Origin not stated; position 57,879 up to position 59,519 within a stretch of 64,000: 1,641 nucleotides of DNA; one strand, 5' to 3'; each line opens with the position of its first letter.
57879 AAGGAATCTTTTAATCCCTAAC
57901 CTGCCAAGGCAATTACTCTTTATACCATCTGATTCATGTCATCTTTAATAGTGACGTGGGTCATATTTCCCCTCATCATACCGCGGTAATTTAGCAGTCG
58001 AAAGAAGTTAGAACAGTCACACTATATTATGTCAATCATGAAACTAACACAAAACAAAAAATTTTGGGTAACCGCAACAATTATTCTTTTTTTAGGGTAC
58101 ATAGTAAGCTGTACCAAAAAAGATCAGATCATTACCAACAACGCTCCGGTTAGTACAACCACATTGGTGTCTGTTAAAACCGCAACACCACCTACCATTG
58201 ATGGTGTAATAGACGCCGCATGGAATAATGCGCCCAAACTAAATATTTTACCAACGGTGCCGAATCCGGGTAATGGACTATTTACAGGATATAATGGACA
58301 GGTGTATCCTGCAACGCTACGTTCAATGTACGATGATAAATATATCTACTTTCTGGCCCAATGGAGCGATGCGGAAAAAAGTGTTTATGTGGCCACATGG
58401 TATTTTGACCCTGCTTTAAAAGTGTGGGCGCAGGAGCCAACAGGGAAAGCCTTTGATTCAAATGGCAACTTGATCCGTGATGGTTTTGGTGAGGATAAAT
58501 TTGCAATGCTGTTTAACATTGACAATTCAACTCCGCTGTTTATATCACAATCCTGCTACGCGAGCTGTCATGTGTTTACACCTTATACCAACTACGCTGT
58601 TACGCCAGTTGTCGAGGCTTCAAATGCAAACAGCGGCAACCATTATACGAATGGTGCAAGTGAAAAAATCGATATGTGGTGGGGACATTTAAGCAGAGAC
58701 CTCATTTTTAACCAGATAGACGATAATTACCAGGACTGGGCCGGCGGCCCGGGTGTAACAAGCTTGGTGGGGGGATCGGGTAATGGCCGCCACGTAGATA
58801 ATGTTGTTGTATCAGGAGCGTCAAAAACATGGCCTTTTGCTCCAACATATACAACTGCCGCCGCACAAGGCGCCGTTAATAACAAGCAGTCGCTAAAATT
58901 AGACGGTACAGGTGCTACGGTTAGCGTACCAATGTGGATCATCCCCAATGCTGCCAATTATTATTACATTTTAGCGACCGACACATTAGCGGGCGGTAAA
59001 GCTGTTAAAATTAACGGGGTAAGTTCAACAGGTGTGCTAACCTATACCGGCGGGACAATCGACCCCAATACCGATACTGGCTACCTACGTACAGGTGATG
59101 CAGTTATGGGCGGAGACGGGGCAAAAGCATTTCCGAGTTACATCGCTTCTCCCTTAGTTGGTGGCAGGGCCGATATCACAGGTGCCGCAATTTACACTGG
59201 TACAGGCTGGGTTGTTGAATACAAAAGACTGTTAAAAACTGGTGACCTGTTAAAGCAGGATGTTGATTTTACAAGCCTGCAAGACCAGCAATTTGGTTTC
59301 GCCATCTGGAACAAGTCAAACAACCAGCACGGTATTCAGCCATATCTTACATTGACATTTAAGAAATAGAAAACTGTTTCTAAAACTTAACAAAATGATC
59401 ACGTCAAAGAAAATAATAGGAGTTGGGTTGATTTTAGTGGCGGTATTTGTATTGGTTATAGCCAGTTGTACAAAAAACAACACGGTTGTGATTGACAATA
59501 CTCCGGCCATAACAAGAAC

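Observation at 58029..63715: Duplicated three-part envelope modules: ligand/haem-type lipoprotein + small CX4CH lipoprotein + beta-barrel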

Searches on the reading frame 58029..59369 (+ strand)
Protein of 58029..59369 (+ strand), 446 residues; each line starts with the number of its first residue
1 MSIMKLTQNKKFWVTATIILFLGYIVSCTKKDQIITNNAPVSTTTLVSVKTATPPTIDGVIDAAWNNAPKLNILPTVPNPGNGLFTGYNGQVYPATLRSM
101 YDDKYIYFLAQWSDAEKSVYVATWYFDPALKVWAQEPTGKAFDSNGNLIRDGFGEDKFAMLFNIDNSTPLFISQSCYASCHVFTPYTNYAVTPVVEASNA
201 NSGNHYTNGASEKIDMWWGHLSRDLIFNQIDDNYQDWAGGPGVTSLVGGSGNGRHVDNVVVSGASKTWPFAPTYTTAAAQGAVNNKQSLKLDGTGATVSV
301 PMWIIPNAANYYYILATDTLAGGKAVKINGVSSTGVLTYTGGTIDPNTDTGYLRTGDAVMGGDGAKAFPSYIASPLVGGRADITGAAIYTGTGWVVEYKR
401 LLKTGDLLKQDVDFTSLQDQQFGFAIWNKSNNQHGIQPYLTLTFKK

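Call 3: search_protein_families(library=pfam, proteins=[window:58029-59369:+], max_evalue=1)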
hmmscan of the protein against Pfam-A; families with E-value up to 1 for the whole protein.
window:58029-59369:+ (446 aa): 2 families
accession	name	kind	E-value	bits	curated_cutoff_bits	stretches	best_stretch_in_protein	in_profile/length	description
PF09459.16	EB_dh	-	2.1e-21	77.5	33.3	1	63-435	2-232/236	Ethylbenzene dehydrogenase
PF06452.16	CBM9_1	-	1.3e-05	25.6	23.4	1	57-168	1-97/185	Carbohydrate family 9 binding domain-like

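Call 4: search_protein_families(library=ncbifam, proteins=[window:58029-59369:+], max_evalue=1)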
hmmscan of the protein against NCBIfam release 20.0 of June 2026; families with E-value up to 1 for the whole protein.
window:58029-59369:+ (446 aa): 1 family
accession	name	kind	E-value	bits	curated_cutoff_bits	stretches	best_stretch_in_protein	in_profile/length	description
TIGR03477.1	DMSO_red_II_gam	subfamily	0.023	14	169.85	1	380-434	139-191/206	DMSO reductase family type II enzyme, heme b subunit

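Call 32: find_homologous_proteins(query=window:58029-59369:+, max_evalue=0.001)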
Query window:58029-59369:+ (446 aa): 798 proteins with E <= 0.001 among 8000 candidates; the best 120 are listed.
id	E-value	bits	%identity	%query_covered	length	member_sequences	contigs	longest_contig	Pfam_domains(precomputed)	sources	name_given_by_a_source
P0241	0.0e+0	1027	100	100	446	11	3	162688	PF09459.17,PF06452.17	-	-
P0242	4.5e-255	865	82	100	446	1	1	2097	PF09459.17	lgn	-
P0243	1.2e-253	860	81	99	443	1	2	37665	PF09459.17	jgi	jgi:Ethylbenzene dehydrogenase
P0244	3.5e-253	858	82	99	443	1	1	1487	PF09459.17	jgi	jgi:hypothetical protein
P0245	4.5e-252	855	81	99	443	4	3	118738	PF09459.17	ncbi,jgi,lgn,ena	jgi:hypothetical protein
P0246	4.2e-251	852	81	99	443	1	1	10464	PF09459.17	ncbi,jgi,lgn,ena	ncbi:MAG TPA: ethylbenzene dehydrogenase-related protein [Mucilaginibacter sp.]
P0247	2.2e-250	849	80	99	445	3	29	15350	PF09459.17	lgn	-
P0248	2.4e-250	849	81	99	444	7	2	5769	PF09459.17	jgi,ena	-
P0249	5.4e-250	848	80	99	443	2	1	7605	PF09459.17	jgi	jgi:hypothetical protein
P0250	5.5e-250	848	82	99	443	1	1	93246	PF09459.17,PF06452.17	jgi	jgi:hypothetical protein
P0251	1.8e-249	846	80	99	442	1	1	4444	PF09459.17,PF06452.17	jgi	jgi:hypothetical protein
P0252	1.0e-247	840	80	99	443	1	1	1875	PF09459.17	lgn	-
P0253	7.5e-247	838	80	99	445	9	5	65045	PF09459.17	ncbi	ncbi:MAG: ethylbenzene dehydrogenase-related protein [Mucilaginibacter sp.]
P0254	2.6e-246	836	79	99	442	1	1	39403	PF09459.17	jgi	jgi:hypothetical protein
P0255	5.4e-244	828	79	99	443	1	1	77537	PF09459.17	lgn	-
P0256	1.1e-243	827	78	99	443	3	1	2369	PF09459.17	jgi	jgi:hypothetical protein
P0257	2.0e-243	826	79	99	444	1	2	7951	PF09459.17,PF06452.17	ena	-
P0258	2.4e-243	826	80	99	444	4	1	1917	PF09459.17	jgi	jgi:hypothetical protein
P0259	3.9e-243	825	78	99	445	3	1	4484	PF09459.17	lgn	-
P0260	4.4e-243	825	78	99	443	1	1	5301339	PF09459.17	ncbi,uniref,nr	ncbi:ethylbenzene dehydrogenase-related protein [Mucilaginibacter xinganensis]|uniref:Ethylbenzene d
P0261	5.7e-243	825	79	99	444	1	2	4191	PF09459.17,PF06452.17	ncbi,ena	-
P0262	1.1e-242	824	79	99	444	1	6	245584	PF09459.17,PF06452.17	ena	-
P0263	5.1e-242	822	78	99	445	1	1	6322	PF09459.17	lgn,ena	-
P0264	5.9e-242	821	79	99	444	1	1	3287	PF09459.17,PF06452.17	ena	-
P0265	8.4e-242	821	78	99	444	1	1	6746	PF09459.17,PF06452.17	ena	-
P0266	2.1e-241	820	80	97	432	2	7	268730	PF09459.17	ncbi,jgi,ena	-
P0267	2.7e-241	819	79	99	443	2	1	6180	PF09459.17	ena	-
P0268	5.1e-241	818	78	99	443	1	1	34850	PF09459.17,PF06452.17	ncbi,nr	ncbi:MAG: Ethylbenzene dehydrogenase [Mucilaginibacter sp.]|nr:Ethylbenzene dehydrogenase [Mucilagin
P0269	6.2e-240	815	77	99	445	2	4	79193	PF09459.17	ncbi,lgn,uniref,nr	ncbi:ethylbenzene dehydrogenase-related protein [Mucilaginibacter sp.]|uniref:ethylbenzene dehydroge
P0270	6.2e-240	815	79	99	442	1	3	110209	PF09459.17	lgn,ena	-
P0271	7.0e-239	811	77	99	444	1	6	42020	PF09459.17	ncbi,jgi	ncbi:hypothetical protein BH09BAC6_BH09BAC6_21220 [soil metagenome]|jgi:hypothetical protein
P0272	2.5e-238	809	79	97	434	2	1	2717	PF09459.17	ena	-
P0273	1.4e-237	807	77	99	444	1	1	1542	PF09459.17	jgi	jgi:hypothetical protein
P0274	3.0e-236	803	77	99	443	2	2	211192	PF09459.17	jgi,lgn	jgi:hypothetical protein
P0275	1.1e-233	794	76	99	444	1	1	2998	PF09459.17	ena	-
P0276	1.4e-233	794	75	100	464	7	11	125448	PF09459.17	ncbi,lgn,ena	-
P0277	3.1e-230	783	75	99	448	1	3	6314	PF09459.17,PF06452.17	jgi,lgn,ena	-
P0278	9.8e-230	781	76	98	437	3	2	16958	PF09459.17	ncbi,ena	-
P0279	4.4e-229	779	76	98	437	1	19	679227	PF09459.17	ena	-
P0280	5.5e-229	779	75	99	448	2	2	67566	PF09459.17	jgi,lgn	jgi:hypothetical protein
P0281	2.0e-228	777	74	99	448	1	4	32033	PF09459.17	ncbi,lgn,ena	-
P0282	5.7e-228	775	75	99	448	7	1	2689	PF09459.17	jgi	-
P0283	1.9e-226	770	73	99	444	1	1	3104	PF09459.17,PF06452.17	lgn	-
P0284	2.2e-226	770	74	99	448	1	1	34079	PF09459.17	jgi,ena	-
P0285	4.0e-222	756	73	99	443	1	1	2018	PF09459.17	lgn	-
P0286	3.1e-220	750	73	98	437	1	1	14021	PF09459.17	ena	-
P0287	1.0e-217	742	72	99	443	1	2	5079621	PF09459.17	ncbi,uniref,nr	ncbi:ethylbenzene dehydrogenase-related protein [Flavisolibacter ginsenosidimutans]|uniref:Cytochrom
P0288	1.8e-216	737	72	99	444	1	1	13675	PF09459.17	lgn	-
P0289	3.4e-215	733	71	98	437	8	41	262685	PF09459.17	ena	-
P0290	7.6e-215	732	73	96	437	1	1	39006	PF09459.17,PF06452.17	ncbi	-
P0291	8.0e-215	732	72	96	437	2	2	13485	PF09459.17,PF06452.17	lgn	-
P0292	1.0e-214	732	72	98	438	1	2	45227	PF09459.17,PF06452.17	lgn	-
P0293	2.2e-214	731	71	99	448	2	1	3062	PF09459.17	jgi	jgi:Ethylbenzene dehydrogenase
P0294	3.6e-214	730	72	98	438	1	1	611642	PF09459.17,PF06452.17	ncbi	-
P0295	2.1e-212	724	72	98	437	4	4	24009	PF09459.17,PF06452.17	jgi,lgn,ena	-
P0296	3.4e-212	723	71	98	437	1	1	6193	PF09459.17,PF06452.17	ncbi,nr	ncbi:MAG TPA: ethylbenzene dehydrogenase-related protein [Chitinophagaceae bacterium]|nr:ethylbenzen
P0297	7.1e-212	722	72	97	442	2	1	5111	PF09459.17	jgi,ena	-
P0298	1.8e-211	721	71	99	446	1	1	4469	PF09459.17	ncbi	-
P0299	1.9e-211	721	71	98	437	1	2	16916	PF09459.17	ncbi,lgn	-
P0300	5.6e-210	716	70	98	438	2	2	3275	PF09459.17,PF06452.17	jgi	jgi:Ethylbenzene dehydrogenase/Carbohydrate family 9 binding domain-like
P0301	1.4e-209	715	70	99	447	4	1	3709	PF09459.17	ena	-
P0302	3.1e-209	714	70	99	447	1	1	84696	PF09459.17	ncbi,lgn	-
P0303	3.8e-209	713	70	99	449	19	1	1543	PF09459.17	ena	-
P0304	1.1e-208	712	69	98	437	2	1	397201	PF09459.17,PF06452.17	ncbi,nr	ncbi:ethylbenzene dehydrogenase-related protein [Niastella vici]|nr:ethylbenzene dehydrogenase-relat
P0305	1.4e-208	711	71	99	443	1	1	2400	PF09459.17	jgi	jgi:hypothetical protein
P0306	8.0e-208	709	69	99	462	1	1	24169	PF09459.17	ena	-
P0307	8.5e-208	709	70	99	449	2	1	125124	PF09459.17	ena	-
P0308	1.1e-207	708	70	99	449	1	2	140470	PF09459.17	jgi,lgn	jgi:hypothetical protein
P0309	1.6e-207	708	72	94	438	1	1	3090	PF09459.17,PF06452.17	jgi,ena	-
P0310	2.2e-207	707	70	97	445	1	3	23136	PF09459.17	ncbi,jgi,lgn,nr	ncbi:MAG TPA: hypothetical protein DIC22_02990 [Chitinophagaceae bacterium]|jgi:hypothetical protein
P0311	4.2e-207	707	70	97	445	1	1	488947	PF09459.17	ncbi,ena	-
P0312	1.7e-206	705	71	98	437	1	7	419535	PF09459.17,PF06452.17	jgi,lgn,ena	jgi:hypothetical protein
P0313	2.1e-206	704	70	97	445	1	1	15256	PF09459.17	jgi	jgi:hypothetical protein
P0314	1.3e-205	702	69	97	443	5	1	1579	PF09459.17,PF06452.17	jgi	-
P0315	2.4e-205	701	69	99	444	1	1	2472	PF09459.17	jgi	jgi:hypothetical protein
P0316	7.9e-205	699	69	98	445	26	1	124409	PF09459.17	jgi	jgi:hypothetical protein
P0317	1.1e-204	699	69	97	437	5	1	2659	PF09459.17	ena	-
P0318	1.5e-204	698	69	99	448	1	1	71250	PF09459.17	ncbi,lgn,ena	-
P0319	2.3e-204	697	70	96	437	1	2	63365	PF09459.17,PF06452.17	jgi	jgi:hypothetical protein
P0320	7.3e-204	696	69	99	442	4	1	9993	PF09459.17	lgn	-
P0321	2.4e-203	694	69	98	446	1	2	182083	PF09459.17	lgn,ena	-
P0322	9.4e-203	692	68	100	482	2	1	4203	PF09459.17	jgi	jgi:hypothetical protein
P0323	1.3e-202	692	68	98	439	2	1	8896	PF09459.17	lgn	-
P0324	1.6e-202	691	68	99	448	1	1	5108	PF09459.17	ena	-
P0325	2.8e-202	691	71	94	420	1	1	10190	PF09459.17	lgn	-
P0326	1.1e-201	689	67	99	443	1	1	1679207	PF09459.17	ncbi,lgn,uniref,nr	ncbi:hypothetical protein EMA8858_03306 [Emticicia aquatica]|uniref:Cytochrome c-552/DMSO reductase-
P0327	1.2e-201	689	67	99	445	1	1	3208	PF09459.17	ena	-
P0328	1.6e-201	688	69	96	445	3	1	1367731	PF09459.17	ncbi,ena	-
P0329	1.7e-201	688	68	98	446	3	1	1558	PF09459.17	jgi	jgi:hypothetical protein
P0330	3.1e-201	687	68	97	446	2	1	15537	PF09459.17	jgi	jgi:hypothetical protein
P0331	3.9e-201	687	67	99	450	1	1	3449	PF09459.17,PF06452.17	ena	-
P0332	5.6e-201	686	67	99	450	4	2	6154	PF09459.17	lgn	-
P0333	1.9e-200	685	67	98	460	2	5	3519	PF09459.17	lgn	-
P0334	2.4e-200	684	67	99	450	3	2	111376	PF09459.17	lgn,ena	-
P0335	2.2e-198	678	72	90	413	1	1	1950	PF09459.17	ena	-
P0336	2.8e-198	677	66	100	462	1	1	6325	PF09459.17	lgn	-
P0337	1.8e-197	675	67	99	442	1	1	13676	PF09459.17,PF06452.17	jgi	jgi:hypothetical protein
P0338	4.8e-197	673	66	99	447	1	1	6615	PF09459.17,PF06452.17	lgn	-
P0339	5.0e-197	673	64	99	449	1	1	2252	PF09459.17,PF06452.17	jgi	-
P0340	9.2e-197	672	66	99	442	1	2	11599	PF09459.17,PF06452.17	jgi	jgi:Ethylbenzene dehydrogenase/Carbohydrate family 9 binding domain-like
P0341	2.5e-196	671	66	99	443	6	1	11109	PF09459.17,PF06452.17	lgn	-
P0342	2.8e-196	671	67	99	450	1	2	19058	PF09459.17,PF06452.17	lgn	-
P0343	4.4e-196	670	66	99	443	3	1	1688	PF09459.17,PF06452.17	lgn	-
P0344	6.0e-196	670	65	98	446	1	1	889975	PF09459.17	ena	-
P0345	8.5e-196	669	65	98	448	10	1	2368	PF09459.17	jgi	jgi:hypothetical protein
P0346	1.3e-195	669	67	96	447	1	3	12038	PF09459.17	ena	-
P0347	7.0e-194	663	67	99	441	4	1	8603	PF09459.17,PF06452.17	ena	-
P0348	2.3e-193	661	66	96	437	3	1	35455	PF09459.17,PF06452.17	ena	-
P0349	3.2e-193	661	64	99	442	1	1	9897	PF09459.17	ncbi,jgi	jgi:hypothetical protein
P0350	1.9e-192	658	73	87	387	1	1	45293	PF09459.17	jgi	jgi:hypothetical protein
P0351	2.2e-192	658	66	99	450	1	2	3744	PF09459.17,PF06452.17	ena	-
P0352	2.6e-192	658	66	99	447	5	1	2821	PF09459.17,PF06452.17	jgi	-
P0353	2.9e-192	658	65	99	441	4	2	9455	PF09459.17,PF06452.17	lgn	-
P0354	3.0e-192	658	66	99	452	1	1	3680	PF09459.17,PF06452.17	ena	-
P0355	3.5e-192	657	66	99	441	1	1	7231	PF09459.17,PF06452.17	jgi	jgi:hypothetical protein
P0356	4.1e-192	657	65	99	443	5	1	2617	PF09459.17,PF06452.17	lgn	-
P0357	7.3e-192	656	65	98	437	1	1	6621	PF09459.17,PF06452.17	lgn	-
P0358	1.6e-191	655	66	99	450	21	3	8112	PF09459.17,PF06452.17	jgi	jgi:hypothetical protein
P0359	1.7e-191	655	64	99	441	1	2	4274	PF09459.17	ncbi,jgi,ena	jgi:hypothetical protein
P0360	2.6e-191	655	63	99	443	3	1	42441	PF09459.17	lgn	-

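Call 34: search_solved_structures(query=A3, max_evalue=1, show_alignments=3)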
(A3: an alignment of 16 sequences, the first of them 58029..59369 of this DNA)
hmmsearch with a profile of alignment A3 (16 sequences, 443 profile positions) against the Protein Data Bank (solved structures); distinct sequences matched with E-value up to 1: 2.
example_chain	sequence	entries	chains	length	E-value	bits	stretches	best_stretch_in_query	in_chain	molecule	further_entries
7b04_C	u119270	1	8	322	0.00044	22.3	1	376-437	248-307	Nitrite oxidoreductase subunit C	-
1i82_A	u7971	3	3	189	0.083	14.8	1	45-131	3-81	ENDO-1,4-BETA-XYLANASE A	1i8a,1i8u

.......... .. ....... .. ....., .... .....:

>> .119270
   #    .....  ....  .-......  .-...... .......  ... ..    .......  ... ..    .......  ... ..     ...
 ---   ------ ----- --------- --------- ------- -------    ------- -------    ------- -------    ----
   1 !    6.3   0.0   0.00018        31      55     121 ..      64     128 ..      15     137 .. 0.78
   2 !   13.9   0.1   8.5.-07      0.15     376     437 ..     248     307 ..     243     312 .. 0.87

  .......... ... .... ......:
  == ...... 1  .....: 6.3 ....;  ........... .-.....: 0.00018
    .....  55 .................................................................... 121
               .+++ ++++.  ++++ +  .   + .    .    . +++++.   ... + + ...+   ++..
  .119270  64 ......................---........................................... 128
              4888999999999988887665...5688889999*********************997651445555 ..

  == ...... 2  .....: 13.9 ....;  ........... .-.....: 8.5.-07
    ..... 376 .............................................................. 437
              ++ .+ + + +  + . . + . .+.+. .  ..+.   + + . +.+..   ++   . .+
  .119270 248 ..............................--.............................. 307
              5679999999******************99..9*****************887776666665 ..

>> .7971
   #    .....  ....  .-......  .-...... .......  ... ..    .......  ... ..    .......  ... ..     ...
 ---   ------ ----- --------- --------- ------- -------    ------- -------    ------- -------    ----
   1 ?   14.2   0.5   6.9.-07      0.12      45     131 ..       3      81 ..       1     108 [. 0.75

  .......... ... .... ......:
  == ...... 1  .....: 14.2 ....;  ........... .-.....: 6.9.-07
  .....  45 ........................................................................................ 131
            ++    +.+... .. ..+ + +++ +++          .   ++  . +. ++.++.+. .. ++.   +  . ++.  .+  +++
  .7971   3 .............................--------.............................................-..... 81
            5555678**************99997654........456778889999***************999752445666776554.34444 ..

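Call 47: predict_structure(alignment_id=A3)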
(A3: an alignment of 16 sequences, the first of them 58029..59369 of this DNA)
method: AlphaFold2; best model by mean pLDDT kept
length: 446 residues; sequences in the alignment: 16
mean_pLDDT: 56.0   pTM: 0.57
mean pLDDT of the five models: 56.0, 51.4, 50.2, 49.7, 48.1
residues with pLDDT >= 90: 22; 70-90: 105; 50-70: 130; < 50: 189
segments of 3 or more residues with pLDDT < 50: 28-40, 80-84, 137-153, 166-214, 224-306, 359-365, 374-381, 406-410
pLDDT, mean of each block of 10 residues (from residue 1): 60 80 62 37 84 72 84 75 54 88 90 66 62 55 45 59 50 38 42 39 32 53 48 33 25 29 27 28 27 29 43 58 62 73 73 55 51 44 65 77 57 77 72 68 88
secondary structure, 60 per line:
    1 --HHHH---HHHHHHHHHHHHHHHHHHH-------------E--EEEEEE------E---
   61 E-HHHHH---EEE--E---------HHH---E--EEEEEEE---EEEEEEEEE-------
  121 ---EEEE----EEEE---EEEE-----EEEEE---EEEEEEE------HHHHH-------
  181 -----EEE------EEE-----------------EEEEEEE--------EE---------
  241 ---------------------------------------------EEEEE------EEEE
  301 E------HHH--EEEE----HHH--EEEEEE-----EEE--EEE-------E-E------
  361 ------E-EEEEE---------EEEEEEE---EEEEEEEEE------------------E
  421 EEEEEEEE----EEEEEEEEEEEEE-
elements in order: H3-6 H10-28 E45-50 H63-67 E71-73 E95-101 E105-113 E124-127 E132-135 E139-142 E148-152 E156-162 H169-173 E186-188 E195-197 E215-221 E286-290 E297-301 E313-316 E326-331 E337-339 E342-344 E369-373 E383-389 E393-401 E420-428 E433-445

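Call 53: fold_search(model_id=the predicted structure, library=pdb)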
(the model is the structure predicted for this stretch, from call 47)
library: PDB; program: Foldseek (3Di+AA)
matches with E <= 10: 510; with E <= 0.001: 3
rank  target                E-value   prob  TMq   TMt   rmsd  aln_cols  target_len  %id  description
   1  7b04_O                3.8e-07  1.00  0.32  0.47  15.2       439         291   13  Structure of Nitrite oxidoreductase (Nxr) from the anammox bacterium Kuenenia stuttgartiensis. (released 2021-07-14)
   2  7b04_C                4.0e-07  1.00  0.33  0.48  14.8       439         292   13  Structure of Nitrite oxidoreductase (Nxr) from the anammox bacterium Kuenenia stuttgartiensis. (released 2021-07-14)
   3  2ivf_C                6.7e-05  1.00  0.31  0.60   9.4       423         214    8  Ethylbenzene dehydrogenase from Aromatoleum aromaticum (released 2006-09-14)
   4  7nwn                  2.0e-03  1.00  0.26  0.52   9.9       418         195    9  A carbohydrate binding module family 9 (CBM9) from Caldicellulsiruptor kristjanssonii (released 2021-07-07)
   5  7nwo                  4.4e-03  0.94  0.14  0.30  10.4       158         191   17  A carbohydrate binding module family 9 (CBM9) from Caldicellulosiruptor kristjanssonii in complex with glucose (released 2021-07-07)
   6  1i82_A                7.2e-03  0.99  0.26  0.55   8.9       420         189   10  FAMILY 9 CARBOHYDRATE-BINDING MODULE FROM THERMOTOGA MARITIMA XYLANASE 10A WITH CELLOBIOSE (released 2001-06-13)
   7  4jpq_A                5.9e-02  0.72  0.24  0.44  12.9       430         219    8  Crystal structure of a putative carbohydrate-binding protein (BACUNI_03838) from Bacteroides uniformis ATCC 8492 at 2. (released 2013-04-17)
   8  4jpq_B                1.0e-01  0.57  0.24  0.43  12.8       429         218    8  Crystal structure of a putative carbohydrate-binding protein (BACUNI_03838) from Bacteroides uniformis ATCC 8492 at 2. (released 2013-04-17)
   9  8ezk_I                1.5e-01  0.04  0.10  0.14  20.9       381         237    9  Pfs25 in complex with transmission-reducing antibody AS01-04 (released 2023-08-16)
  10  9ma7_G                1.7e-01  0.09  0.09  0.25  17.6       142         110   13  Cryo-EM structure of EBV gp350 D123 in complex with neutralizing antibody 1A12 and 1H5 and non-neutralizing antibody 2 (released 2026-03-18)
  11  10op_N                2.2e-01  0.08  0.09  0.25  17.3       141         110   12  Cryo-EM structure of Sudan Ebolavirus GP bound by three neutralizing antibodies 545S, 523S and 294S (released 2026-03-18)
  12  8yei_L                2.3e-01  0.06  0.08  0.21  16.1       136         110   12  HPV18 L1 pentamer in complex with Fab F5-203 (released 2025-02-26)
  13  9kvf_E                2.5e-01  0.10  0.09  0.28  17.6       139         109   12  Cryo-EM structure of SARS-CoV-2 EG.1 spike protein in complex with triple-nAb 4A5, 4C1 and 2E10 (released 2025-08-20)
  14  3lrg_A                2.6e-01  0.09  0.09  0.24   9.2        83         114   17  Structure of anti-huntingtin VL domain (released 2011-02-23)
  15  9kve_B                2.9e-01  0.08  0.09  0.25  15.7       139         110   11  Cryo-EM structure of SARS-CoV-2 prototype spike protein in complex with triple-nAb 4H1, 4A5 and 4C1 (released 2025-08-20)
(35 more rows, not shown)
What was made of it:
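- On Pfam EB_dh (PF09459): The fold matches NxrC and EbdC (call 53).
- The haem-binding fold is supported (calls 3, 53).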

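Call 58: find_encoding_contigs(protein=P0326, flank=10000, max_places=1)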
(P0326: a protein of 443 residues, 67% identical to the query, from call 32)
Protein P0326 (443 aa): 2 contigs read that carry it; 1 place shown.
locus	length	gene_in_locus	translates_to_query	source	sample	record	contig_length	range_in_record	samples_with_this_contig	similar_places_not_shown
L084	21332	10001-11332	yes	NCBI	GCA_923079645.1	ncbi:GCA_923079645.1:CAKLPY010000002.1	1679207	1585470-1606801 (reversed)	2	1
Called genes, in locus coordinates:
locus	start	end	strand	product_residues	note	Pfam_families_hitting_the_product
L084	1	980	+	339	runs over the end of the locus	PF01867:Cas_Cas1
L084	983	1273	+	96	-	PF09827:CRISPR_Cas2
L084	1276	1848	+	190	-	PF01930:Cas_Cas4, PF12705:PDDEXK_1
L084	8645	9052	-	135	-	PF00589:Phage_integrase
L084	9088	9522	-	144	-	PF13102:Phage_int_SAM_5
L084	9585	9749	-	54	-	-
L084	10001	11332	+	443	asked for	PF09459:EB_dh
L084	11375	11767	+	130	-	-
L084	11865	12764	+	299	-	PF19089:DUF5777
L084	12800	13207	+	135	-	PF00034:Cytochrom_C, PF13442:Cytochrome_CBB3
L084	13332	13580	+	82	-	-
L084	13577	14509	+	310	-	PF12838:Fer4_7 (faint), PF13237:Fer4_10 (weak), PF13247:Fer4_11, PF00037:Fer4 (weak), PF12797:Fer4_2 (weak), PF12837:Fer4_6 (weak), PF13237:Fer4_10 (weak), PF13247:Fer4_11 (weak), +2 more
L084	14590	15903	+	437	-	PF03916:NrfD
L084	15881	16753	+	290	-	-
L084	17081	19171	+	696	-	PF00009:GTP_EFTU, PF03144:GTP_EFTU_D2, PF22042:EF-G_D2, PF14492:EFG_III, PF16658:RF3_C (weak), PF03764:EFG_IV, PF00679:EFG_C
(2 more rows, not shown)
